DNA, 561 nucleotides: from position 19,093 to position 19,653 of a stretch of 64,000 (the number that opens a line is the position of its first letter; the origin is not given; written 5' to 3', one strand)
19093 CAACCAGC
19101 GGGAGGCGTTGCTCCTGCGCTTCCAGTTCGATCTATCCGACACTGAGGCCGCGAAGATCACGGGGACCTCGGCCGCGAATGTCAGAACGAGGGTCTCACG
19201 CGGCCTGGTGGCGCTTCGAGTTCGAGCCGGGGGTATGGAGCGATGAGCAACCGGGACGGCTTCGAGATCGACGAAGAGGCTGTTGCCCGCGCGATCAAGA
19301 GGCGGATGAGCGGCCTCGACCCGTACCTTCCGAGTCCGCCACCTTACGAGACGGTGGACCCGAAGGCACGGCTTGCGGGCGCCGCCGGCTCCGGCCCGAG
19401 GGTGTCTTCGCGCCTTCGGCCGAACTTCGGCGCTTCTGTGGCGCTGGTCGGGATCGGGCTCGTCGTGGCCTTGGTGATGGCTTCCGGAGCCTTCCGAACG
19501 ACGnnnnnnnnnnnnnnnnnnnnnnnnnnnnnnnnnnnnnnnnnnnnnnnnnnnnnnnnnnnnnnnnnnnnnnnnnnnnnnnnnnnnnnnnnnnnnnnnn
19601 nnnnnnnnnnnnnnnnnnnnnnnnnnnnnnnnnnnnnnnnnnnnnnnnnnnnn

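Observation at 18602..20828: ECF sigma factor / anti-sigma pair inserted into the otherwise universal rpsP-rimM-trmD-rplS ribosomal operon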

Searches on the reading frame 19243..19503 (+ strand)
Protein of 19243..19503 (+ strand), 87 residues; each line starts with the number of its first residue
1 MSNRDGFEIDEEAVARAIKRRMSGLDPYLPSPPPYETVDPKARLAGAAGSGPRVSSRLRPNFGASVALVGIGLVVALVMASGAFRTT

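Call 57: find_homologous_proteins(query=A4, max_evalue=0.001)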
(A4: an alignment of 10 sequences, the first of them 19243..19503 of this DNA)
Query A4 (10 sequences) (87 aa, profile of the alignment): 5 proteins with E <= 0.001 among 8000 candidates.
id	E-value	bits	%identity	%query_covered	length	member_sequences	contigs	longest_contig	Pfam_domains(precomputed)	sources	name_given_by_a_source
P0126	3.6e-30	122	47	44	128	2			-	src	-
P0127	3.0e-26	109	38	98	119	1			-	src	-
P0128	5.9e-23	98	47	39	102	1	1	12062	-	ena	-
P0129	1.0e-20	91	36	98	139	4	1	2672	-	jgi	-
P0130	2.2e-12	65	34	40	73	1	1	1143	-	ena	-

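Call 66: search_protein_representatives(alignment_id=A5)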
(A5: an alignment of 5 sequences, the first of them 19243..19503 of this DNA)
Query: 5 sequences, 120 profile positions. Proteins with E-value up to 0.001 (for the whole library): 17; up to 1e-10: 11; up to 1e-30: 2. The best 17 are listed.
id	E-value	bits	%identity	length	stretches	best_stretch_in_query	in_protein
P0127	2.1e-56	205.1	-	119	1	1-120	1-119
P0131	5.6e-33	129.6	-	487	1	1-115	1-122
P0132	4.2e-28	113.8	-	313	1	1-119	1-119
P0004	8.1e-24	100.0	-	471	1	3-119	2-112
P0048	8.2e-21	90.3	-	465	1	1-107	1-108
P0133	3.5e-18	81.8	-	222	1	8-114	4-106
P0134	5.2e-17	78.0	-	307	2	1-107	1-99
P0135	9.8e-16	73.9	-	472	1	1-117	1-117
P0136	1.3e-15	73.5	-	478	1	1-115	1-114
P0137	2.0e-14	69.7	-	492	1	1-115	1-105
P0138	1.7e-12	63.5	-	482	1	1-108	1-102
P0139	3.0e-10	56.2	-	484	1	1-113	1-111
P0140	5.1e-07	45.8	-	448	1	16-118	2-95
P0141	4.2e-06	42.8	-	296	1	2-118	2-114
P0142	2.3e-05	40.4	-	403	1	7-117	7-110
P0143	3.7e-05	39.8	-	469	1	7-116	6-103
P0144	8.8e-04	35.3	-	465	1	5-114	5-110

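Call 67: search_protein_families(library=pfam, proteins=[P0131, P0132, P0133, P0134, P0135, P0136, P0137, P0138, P0139, P0140], max_evalue=0.01)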
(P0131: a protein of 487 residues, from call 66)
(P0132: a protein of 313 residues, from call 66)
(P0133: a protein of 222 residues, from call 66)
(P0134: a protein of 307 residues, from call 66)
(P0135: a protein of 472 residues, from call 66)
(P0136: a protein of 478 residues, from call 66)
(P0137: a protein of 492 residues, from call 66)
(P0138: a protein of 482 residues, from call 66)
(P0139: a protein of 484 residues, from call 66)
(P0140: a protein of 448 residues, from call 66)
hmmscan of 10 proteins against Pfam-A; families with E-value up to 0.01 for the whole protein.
P0131 (487 aa): 0 families

P0132 (313 aa): 1 family
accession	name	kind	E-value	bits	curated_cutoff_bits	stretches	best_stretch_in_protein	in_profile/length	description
PF00188.32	CAP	-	0.00021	22.6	21.1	1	201-308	14-114/117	Cysteine-rich secretory protein family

P0133 (222 aa): 0 families

P0134 (307 aa): 0 families

P0135 (472 aa): 1 family
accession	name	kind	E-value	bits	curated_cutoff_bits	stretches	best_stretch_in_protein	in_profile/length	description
PF07676.18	PD40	-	4.4e-07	30.1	20.9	0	307-329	6-28/38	WD40-like Beta Propeller Repeat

P0136 (478 aa): 0 families

P0137 (492 aa): 0 families

P0138 (482 aa): 2 families
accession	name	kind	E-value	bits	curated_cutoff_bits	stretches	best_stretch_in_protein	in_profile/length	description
PF25174.1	Beta-prop_THOC3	-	0.00025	20.6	305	0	316-422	86-193/272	THOC3 beta-propeller domain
PF12894.13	ANAPC4_WD40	-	0.0037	17.9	22.9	0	268-314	29-76/91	Anaphase-promoting complex subunit 4 WD40 domain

P0139 (484 aa): 1 family
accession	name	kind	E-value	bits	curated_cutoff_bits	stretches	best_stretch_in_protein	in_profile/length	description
PF07676.18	PD40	-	1.3e-06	28.6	20.9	1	328-345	13-30/38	WD40-like Beta Propeller Repeat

P0140 (448 aa): 4 families
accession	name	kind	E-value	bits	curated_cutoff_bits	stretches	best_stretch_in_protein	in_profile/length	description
PF07676.18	PD40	-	2.5e-11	43.7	20.9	0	111-130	9-28/38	WD40-like Beta Propeller Repeat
PF09142.17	TruB_C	-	0.00027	21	28.7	0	259-299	11-45/56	tRNA Pseudouridine synthase II, C terminal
PF25174.1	Beta-prop_THOC3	-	0.0038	16.7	305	0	114-142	92-121/272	THOC3 beta-propeller domain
PF00930.27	DPPIV_N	-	0.0068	15.6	22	0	285-300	107-122/354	Dipeptidyl peptidase IV (DPP IV) N-terminal region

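Call 68: search_protein_families(library=pfam, proteins=[P0141, P0142, P0143, P0144], max_evalue=0.01)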
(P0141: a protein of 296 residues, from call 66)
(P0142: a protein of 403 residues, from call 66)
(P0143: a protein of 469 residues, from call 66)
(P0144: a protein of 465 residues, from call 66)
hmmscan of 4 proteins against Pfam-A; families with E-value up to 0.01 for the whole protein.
P0141 (296 aa): 1 family
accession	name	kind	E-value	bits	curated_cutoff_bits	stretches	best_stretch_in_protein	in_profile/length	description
PF00188.32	CAP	-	1.6e-05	26.2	21.1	1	188-292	14-115/117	Cysteine-rich secretory protein family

P0142 (403 aa): 2 families
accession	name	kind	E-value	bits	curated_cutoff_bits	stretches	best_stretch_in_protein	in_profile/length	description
PF13205.12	Big_5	-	5.6e-09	37.1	23.6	1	135-233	4-103/105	Bacterial Ig-like domain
PF00188.32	CAP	-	0.0022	19.3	21.1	1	293-394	14-110/117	Cysteine-rich secretory protein family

P0143 (469 aa): 1 family
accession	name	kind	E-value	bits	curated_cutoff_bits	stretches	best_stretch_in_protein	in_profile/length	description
PF07676.18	PD40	-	6e-06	26.5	20.9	0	317-332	15-30/38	WD40-like Beta Propeller Repeat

P0144 (465 aa): 5 families
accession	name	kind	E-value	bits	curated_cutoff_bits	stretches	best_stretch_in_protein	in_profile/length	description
PF12894.13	ANAPC4_WD40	-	3e-05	24.6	22.9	0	436-452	44-60/91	Anaphase-promoting complex subunit 4 WD40 domain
PF00400.38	WD40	-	3.4e-05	24.6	27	0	434-449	14-30/39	WD domain, G-beta repeat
PF25174.1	Beta-prop_THOC3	-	3.4e-05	23.4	305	0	132-168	84-117/272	THOC3 beta-propeller domain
PF07676.18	PD40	-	6.7e-05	23.2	20.9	0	435-446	13-24/38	WD40-like Beta Propeller Repeat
PF09142.17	TruB_C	-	0.00093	19.3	28.7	0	429-458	22-50/56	tRNA Pseudouridine synthase II, C terminal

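Call 78: search_protein_families(library=pfam, alignment_id=A4, max_evalue=10)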
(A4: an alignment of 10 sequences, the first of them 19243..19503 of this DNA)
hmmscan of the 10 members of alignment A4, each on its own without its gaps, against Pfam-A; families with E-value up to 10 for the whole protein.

A. member 1, window:19243-19503:+ (87 aa): 1 family
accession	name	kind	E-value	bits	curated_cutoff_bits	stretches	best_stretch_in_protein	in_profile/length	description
PF06809.16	NPDC1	-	0.014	14.8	23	1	10-83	151-223/352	Neural proliferation differentiation control-1 protein (NPDC1)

B. families by the number of members that match (of 10 scanned): 2 families
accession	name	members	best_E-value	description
PF06809.16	NPDC1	1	0.014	Neural proliferation differentiation control-1 protein (NPDC1)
PF05750.17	Rubella_Capsid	1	0.042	Rubella capsid protein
